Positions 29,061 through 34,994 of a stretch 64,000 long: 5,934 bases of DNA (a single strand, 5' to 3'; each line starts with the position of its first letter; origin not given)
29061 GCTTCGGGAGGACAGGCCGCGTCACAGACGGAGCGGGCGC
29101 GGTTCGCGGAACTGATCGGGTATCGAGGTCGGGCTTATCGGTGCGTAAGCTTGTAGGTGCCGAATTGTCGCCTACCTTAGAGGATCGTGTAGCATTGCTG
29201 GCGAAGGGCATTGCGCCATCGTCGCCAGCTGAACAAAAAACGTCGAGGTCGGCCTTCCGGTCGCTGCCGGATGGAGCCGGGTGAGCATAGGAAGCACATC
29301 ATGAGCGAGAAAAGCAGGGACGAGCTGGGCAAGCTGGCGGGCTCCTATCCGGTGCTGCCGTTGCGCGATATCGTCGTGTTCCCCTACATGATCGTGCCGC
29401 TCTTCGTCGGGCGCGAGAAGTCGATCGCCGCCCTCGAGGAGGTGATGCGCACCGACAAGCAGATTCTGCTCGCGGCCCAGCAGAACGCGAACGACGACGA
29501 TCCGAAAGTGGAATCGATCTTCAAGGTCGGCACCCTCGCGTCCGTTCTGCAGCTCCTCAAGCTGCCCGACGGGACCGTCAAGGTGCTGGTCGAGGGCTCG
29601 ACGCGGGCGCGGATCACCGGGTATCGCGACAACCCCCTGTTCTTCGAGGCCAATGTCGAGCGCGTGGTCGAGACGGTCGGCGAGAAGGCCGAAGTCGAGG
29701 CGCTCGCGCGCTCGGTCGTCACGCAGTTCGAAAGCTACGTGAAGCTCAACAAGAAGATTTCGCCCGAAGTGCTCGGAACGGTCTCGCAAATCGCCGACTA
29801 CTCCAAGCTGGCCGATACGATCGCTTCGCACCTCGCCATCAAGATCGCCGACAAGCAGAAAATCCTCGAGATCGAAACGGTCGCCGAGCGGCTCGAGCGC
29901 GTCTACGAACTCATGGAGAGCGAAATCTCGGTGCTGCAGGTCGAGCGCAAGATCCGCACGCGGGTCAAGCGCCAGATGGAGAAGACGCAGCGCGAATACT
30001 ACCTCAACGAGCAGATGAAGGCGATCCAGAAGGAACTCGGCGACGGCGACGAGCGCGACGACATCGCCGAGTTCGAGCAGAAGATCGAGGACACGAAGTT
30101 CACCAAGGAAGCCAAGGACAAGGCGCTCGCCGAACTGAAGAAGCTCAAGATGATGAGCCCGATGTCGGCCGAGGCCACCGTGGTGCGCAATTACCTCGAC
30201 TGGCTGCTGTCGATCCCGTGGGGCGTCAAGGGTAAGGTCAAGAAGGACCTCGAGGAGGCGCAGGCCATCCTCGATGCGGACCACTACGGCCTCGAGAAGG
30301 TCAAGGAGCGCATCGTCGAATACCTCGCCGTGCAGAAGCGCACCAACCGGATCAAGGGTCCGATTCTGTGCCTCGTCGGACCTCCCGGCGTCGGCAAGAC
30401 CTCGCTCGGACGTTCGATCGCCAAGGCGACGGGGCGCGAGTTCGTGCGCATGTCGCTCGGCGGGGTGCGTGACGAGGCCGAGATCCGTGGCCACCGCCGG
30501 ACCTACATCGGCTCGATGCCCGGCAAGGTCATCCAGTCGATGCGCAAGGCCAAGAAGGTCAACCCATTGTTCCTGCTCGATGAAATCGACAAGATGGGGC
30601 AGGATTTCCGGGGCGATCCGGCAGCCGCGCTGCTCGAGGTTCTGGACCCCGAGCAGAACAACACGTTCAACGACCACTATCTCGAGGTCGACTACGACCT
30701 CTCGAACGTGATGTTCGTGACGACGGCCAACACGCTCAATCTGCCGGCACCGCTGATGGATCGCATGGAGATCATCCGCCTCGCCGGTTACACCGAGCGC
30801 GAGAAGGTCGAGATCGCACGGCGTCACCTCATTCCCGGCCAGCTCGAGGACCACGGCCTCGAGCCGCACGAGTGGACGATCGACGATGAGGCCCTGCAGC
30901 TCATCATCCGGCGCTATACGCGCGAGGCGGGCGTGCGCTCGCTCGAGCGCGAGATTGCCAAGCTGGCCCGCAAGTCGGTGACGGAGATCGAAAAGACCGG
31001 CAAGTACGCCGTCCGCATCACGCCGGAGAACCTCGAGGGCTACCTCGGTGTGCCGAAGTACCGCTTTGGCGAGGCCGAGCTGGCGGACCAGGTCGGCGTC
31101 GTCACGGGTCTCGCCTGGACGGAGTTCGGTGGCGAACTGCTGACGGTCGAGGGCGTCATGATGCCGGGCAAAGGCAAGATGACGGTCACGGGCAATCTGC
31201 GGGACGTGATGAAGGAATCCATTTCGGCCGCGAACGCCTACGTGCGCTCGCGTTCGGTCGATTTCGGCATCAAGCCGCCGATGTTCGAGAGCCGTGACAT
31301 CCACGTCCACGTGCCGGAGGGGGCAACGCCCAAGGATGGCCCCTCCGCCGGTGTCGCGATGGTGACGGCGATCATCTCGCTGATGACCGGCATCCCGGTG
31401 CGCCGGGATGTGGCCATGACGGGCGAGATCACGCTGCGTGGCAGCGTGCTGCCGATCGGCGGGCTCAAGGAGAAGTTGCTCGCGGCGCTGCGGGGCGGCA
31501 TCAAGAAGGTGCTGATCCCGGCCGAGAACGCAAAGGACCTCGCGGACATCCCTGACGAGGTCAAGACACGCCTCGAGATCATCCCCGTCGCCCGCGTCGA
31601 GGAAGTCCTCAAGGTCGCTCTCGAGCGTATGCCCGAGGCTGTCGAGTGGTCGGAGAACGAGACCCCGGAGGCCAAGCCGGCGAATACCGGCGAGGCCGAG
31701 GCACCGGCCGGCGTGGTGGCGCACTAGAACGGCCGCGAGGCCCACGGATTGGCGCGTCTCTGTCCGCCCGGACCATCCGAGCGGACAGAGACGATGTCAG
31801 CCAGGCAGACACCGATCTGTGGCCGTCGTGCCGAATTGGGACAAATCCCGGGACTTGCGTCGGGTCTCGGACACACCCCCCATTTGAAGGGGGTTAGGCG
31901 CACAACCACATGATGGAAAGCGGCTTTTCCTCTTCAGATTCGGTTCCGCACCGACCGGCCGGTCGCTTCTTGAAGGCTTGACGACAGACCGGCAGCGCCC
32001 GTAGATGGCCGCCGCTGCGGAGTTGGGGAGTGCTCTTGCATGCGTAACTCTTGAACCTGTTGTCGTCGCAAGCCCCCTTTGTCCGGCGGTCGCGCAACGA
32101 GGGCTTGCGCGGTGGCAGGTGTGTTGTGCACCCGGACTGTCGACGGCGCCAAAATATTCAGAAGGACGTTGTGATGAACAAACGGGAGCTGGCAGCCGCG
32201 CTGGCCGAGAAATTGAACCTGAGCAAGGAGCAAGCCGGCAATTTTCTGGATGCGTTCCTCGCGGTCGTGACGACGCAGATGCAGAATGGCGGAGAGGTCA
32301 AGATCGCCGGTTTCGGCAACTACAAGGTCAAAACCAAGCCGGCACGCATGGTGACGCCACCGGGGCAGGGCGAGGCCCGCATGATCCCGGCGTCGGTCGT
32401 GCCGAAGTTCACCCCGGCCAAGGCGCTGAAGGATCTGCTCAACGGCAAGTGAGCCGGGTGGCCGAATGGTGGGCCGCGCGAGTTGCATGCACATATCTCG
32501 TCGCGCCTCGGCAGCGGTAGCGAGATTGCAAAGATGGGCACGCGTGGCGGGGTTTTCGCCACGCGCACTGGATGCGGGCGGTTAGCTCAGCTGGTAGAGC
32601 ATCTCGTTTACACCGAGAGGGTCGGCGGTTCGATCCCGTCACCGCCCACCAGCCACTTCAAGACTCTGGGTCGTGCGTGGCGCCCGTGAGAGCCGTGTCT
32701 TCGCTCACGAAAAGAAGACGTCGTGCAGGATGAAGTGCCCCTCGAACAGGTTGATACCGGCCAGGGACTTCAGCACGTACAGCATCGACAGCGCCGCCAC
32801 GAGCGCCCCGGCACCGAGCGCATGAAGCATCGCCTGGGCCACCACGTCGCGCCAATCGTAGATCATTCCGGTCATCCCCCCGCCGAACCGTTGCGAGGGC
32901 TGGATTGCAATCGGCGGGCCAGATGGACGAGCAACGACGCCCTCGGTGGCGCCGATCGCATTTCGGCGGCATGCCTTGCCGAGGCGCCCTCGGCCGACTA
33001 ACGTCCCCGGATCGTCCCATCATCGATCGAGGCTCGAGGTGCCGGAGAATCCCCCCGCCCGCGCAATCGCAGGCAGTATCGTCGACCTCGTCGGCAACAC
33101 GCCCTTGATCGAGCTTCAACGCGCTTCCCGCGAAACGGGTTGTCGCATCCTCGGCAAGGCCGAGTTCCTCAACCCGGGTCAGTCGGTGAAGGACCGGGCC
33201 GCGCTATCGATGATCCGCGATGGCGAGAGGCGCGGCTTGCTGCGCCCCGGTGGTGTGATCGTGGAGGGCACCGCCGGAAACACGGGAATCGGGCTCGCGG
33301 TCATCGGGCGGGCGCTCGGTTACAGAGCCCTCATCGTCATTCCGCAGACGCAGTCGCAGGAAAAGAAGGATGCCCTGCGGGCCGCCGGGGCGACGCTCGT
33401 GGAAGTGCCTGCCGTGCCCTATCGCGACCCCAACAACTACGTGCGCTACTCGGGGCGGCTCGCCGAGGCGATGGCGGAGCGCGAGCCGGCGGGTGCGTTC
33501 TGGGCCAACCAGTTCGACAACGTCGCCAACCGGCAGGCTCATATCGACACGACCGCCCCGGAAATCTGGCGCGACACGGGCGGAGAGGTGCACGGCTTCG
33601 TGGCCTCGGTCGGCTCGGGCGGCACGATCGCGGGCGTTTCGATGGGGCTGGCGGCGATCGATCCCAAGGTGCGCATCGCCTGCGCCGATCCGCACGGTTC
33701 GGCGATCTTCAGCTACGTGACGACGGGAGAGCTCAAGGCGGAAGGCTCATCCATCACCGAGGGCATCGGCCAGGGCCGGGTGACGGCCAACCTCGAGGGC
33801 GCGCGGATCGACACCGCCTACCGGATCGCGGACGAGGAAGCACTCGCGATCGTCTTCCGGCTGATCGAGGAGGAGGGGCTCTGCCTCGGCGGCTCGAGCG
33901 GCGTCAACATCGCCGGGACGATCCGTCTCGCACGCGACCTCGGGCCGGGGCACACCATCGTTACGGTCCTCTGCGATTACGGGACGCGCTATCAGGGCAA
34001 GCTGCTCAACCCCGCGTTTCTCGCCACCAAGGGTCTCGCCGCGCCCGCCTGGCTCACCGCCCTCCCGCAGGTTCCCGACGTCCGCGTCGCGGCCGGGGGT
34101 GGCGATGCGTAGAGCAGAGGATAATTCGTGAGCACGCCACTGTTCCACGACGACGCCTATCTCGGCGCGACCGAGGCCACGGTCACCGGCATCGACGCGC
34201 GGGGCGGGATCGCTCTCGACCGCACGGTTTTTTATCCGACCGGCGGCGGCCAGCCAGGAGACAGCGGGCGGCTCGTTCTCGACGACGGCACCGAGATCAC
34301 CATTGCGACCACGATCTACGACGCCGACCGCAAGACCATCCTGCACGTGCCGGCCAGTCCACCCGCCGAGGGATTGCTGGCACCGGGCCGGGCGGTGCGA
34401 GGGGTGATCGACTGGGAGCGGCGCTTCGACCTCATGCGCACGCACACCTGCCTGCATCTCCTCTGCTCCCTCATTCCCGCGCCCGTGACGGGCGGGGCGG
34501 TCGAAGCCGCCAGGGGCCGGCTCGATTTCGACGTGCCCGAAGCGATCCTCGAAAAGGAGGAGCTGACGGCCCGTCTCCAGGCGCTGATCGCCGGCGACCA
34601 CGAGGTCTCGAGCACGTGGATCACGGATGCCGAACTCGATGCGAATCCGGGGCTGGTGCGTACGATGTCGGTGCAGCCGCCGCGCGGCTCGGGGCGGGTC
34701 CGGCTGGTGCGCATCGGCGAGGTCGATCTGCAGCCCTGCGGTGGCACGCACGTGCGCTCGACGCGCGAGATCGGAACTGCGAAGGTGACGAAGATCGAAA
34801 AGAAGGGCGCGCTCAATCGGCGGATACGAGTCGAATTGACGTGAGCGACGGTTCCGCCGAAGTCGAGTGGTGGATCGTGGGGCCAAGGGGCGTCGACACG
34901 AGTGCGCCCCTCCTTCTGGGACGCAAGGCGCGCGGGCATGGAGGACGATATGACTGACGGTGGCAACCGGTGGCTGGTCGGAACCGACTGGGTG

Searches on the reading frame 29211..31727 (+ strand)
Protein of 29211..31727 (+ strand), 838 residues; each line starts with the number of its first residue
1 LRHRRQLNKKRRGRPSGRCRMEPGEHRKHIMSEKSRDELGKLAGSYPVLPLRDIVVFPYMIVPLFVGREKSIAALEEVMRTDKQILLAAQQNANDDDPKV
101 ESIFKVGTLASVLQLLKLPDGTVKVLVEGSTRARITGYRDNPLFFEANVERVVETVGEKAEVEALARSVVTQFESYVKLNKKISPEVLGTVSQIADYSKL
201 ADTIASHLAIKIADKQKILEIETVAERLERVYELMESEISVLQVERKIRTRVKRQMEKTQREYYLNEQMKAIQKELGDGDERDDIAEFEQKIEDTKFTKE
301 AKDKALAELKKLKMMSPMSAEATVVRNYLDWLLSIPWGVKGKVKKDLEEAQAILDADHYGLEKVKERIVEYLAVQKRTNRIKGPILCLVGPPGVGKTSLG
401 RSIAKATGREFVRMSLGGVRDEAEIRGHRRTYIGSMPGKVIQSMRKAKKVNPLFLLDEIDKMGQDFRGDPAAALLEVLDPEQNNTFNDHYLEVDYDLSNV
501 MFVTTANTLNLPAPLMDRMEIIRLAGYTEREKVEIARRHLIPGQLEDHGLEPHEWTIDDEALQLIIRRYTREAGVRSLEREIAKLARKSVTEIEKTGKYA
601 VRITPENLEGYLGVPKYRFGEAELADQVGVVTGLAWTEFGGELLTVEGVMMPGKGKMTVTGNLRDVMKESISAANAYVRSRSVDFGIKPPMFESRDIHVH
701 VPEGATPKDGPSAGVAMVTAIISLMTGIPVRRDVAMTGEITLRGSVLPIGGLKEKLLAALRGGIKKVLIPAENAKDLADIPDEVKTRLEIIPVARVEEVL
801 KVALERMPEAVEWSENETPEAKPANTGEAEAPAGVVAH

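Call 44: search_protein_families(library=pfam, proteins=[window:29211-31727:+], max_evalue=0.001)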
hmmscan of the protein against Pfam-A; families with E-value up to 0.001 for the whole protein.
window:29211-31727:+ (838 aa): 9 families
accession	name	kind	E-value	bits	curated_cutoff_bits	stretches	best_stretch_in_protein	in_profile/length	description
PF05362.19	Lon_C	-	1.6e-95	318.9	21.1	1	603-805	2-204/205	Lon protease (S16) C-terminal proteolytic domain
PF02190.22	LON_substr_bdg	-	2.1e-55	188.2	28.7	1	46-236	2-199/200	ATP-dependent protease La (LON) substrate-binding domain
PF00004.35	AAA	-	3.8e-24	86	21.2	1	386-524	1-128/131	ATPase family associated with various cellular activities (AAA)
PF22667.2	Lon_lid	-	2.5e-21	75.5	27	1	546-597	1-52/57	Lon protease AAA+ ATPase lid domain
PF07728.20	AAA_5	-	2.8e-09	37.5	22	1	386-518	2-138/139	AAA domain (dynein-related subfamily)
PF13541.12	ChlI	-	1.9e-07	31.4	27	1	650-773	5-121/121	Subunit ChlI of Mg-chelatase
PF08298.17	AAA_PrkA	-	2.6e-05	23.9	25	1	355-406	58-108/358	PrkA AAA domain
PF13191.12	AAA_16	-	7.7e-05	23.7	32.6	0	376-410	17-51/167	AAA ATPase domain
PF13401.12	AAA_22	-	0.00097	19.9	27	0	384-463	6-97/130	AAA domain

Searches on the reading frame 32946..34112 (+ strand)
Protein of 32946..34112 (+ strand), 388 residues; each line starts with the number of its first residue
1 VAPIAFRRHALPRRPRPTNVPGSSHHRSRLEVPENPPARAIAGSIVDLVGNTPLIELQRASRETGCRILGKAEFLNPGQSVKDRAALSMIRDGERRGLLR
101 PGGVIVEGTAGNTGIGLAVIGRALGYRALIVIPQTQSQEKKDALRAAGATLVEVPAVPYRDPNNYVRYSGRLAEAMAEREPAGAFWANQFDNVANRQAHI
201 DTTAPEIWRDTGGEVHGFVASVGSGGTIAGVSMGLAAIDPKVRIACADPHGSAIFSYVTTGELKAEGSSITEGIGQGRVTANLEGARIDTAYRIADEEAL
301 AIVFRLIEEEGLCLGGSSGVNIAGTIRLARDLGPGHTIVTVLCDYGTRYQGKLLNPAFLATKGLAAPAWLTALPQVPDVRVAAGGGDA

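Call 44: search_protein_families(library=pfam, proteins=[window:32946-34112:+], max_evalue=0.001)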
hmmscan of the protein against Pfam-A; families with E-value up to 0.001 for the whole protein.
window:32946-34112:+ (388 aa): 1 family
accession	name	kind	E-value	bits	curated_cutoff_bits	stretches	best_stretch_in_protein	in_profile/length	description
PF00291.31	PALP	-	2.4e-69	234.3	35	1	47-344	3-295/295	Pyridoxal-phosphate dependent enzyme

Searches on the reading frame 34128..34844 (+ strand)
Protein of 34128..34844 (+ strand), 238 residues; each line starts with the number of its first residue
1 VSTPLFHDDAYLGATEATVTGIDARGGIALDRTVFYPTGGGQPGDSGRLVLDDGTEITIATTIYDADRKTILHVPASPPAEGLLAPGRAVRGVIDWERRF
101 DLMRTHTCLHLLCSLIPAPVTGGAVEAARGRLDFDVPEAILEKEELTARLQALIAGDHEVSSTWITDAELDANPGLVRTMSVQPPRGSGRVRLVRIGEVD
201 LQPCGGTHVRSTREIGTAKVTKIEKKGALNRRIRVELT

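Call 44: search_protein_families(library=pfam, proteins=[window:34128-34844:+], max_evalue=0.001)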
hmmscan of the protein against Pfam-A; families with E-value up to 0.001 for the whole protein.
window:34128-34844:+ (238 aa): 2 families
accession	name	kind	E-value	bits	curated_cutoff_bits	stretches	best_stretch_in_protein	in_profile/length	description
PF07973.19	tRNA_SAD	-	4.7e-15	55.7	24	1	191-233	1-43/44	Threonyl and Alanyl tRNA synthetase second additional domain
PF01411.24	tRNA-synt_2c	-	9e-09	34.8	30.3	1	25-98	484-552/552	tRNA synthetases class II (A)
